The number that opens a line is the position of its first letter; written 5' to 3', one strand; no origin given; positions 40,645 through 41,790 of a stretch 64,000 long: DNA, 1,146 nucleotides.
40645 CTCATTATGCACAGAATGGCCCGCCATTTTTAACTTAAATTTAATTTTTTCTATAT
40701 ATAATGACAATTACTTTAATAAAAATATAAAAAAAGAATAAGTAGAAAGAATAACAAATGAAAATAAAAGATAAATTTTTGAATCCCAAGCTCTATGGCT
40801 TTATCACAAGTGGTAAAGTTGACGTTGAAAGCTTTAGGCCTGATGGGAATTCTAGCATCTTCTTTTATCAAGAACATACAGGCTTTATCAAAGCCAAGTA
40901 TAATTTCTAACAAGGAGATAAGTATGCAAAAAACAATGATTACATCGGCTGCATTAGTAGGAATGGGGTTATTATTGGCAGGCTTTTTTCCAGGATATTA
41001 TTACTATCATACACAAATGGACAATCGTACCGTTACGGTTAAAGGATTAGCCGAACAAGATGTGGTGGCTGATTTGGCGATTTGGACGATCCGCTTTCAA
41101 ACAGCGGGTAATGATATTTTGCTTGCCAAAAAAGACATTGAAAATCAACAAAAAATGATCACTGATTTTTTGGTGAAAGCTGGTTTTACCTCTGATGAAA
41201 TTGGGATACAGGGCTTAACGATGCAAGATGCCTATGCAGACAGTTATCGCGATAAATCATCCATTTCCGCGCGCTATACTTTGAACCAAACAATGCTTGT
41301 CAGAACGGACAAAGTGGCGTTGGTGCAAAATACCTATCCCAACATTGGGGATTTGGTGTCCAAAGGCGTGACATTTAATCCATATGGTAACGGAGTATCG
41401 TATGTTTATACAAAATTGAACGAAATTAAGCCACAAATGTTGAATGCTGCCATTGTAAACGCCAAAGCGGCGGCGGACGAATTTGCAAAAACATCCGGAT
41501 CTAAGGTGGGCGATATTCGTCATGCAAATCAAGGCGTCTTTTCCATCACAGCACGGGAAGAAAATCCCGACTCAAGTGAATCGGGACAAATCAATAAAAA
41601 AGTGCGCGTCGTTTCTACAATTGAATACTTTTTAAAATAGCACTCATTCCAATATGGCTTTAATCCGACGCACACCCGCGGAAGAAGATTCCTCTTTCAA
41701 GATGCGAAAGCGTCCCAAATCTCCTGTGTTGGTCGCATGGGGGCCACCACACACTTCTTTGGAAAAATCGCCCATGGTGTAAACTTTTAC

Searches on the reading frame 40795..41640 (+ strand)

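Call 65: search_protein_families(library=ncbifam, proteins=[window:40795-41640:+], max_evalue=0.001)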
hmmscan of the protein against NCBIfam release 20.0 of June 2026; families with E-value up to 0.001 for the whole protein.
window:40795-41640:+ (281 aa): 1 family
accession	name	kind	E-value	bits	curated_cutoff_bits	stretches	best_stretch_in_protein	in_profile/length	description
NF008299.0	PRK11087.1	equivalog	1.9e-06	27.5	249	1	73-241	25-186/238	oxidative stress defense protein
